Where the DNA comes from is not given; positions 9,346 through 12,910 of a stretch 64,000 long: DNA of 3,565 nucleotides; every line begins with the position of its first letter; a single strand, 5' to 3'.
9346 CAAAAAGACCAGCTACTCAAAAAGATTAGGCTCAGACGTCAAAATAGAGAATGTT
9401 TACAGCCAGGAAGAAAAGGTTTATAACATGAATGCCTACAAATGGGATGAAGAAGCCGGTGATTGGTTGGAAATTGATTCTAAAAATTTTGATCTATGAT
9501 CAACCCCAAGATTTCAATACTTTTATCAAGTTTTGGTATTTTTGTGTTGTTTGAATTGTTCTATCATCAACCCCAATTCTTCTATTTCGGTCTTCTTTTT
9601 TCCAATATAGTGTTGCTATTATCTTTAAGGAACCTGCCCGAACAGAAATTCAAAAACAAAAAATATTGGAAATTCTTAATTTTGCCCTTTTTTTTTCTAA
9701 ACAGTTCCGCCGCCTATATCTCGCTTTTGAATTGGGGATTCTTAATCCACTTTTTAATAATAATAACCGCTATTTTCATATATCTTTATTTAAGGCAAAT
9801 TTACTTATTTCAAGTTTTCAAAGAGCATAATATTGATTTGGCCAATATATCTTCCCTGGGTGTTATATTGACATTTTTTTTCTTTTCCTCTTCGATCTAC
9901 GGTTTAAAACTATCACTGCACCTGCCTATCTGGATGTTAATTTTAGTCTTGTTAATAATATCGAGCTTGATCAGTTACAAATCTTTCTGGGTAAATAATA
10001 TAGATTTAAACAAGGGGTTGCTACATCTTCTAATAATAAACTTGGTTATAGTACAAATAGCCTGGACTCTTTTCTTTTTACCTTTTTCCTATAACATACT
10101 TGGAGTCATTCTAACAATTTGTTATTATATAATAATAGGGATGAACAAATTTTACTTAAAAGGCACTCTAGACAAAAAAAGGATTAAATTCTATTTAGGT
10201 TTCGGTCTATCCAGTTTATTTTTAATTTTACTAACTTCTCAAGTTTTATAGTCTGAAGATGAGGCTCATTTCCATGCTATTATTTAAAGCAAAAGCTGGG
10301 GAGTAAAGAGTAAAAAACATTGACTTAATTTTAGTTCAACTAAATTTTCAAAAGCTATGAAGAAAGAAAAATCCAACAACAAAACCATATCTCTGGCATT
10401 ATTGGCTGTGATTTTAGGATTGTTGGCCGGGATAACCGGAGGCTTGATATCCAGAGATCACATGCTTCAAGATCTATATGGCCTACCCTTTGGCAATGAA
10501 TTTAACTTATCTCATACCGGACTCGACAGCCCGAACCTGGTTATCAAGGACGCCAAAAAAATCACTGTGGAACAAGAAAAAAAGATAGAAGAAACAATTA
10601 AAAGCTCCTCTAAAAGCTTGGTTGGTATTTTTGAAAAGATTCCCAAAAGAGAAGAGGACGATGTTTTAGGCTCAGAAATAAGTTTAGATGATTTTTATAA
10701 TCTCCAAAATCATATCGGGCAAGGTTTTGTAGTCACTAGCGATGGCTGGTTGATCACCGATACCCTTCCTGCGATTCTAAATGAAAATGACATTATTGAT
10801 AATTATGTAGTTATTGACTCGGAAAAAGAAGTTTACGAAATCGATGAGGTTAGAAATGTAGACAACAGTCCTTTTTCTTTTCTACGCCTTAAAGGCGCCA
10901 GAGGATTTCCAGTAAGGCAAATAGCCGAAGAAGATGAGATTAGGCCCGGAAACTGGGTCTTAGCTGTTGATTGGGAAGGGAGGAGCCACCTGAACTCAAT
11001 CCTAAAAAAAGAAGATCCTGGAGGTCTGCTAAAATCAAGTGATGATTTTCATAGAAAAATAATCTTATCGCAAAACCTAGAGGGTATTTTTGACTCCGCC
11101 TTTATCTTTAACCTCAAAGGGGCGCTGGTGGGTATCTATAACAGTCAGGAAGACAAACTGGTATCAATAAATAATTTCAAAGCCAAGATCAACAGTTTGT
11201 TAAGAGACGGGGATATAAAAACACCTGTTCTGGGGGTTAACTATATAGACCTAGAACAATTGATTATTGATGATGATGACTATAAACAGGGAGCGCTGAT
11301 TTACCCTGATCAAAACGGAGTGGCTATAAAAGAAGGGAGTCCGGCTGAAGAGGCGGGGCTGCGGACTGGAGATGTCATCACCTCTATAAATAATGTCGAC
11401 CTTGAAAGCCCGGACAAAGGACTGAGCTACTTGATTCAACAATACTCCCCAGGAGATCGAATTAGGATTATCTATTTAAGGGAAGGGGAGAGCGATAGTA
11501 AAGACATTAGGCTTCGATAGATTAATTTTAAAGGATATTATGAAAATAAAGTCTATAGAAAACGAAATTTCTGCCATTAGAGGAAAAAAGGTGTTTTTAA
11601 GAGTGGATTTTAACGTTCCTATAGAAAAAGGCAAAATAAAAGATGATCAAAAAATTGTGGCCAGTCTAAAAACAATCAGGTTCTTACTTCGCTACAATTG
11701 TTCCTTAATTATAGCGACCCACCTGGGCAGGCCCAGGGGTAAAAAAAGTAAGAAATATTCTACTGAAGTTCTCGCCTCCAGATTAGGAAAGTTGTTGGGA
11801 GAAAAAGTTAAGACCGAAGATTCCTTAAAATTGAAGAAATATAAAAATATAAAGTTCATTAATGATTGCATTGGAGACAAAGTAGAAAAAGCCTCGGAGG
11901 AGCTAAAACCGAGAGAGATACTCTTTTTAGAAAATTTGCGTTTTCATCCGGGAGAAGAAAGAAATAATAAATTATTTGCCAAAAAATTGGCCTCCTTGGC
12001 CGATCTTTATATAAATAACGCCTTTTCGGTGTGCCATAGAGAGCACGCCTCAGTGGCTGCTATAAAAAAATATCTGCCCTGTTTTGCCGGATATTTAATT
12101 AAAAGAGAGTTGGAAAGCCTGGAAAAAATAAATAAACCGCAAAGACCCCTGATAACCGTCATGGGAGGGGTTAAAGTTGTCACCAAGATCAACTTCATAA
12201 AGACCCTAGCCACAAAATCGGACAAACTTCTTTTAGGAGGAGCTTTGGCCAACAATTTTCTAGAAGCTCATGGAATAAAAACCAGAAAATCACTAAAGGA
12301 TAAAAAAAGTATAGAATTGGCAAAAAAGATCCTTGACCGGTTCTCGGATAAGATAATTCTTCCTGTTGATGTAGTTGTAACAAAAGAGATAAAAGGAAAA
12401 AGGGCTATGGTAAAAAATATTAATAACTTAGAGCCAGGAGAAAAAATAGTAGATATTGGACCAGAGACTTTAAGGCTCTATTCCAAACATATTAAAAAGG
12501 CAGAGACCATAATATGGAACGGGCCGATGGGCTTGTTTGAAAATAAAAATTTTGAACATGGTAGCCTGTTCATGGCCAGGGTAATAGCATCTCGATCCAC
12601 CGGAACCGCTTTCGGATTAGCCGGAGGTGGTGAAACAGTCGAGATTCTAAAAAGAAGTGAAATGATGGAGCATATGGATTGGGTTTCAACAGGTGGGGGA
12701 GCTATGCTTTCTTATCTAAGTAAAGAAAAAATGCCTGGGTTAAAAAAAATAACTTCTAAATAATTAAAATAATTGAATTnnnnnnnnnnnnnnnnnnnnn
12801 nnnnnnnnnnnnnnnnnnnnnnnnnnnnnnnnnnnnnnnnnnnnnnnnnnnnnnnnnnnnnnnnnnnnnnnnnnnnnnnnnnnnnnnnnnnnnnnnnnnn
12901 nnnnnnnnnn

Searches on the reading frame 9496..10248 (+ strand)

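Call 36: search_protein_families(library=pfam, proteins=[window:9496-10248:+], max_evalue=0.00001)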
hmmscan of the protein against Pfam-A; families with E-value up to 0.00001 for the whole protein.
window:9496-10248:+ (251 aa): 1 family
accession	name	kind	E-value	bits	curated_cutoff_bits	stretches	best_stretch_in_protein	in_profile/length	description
PF18900.5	DUF5656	-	4e-08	33.4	23.3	1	47-240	44-233/242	Protein of unknown function (DUF5656)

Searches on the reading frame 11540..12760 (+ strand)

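Call 36: search_protein_families(library=pfam, proteins=[window:11540-12760:+], max_evalue=0.00001)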
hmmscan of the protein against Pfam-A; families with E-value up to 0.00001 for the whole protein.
window:11540-12760:+ (407 aa): 1 family
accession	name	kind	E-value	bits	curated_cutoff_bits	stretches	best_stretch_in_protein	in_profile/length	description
PF00162.24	PGK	-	7.7e-126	420.5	27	1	12-394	5-377/379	Phosphoglycerate kinase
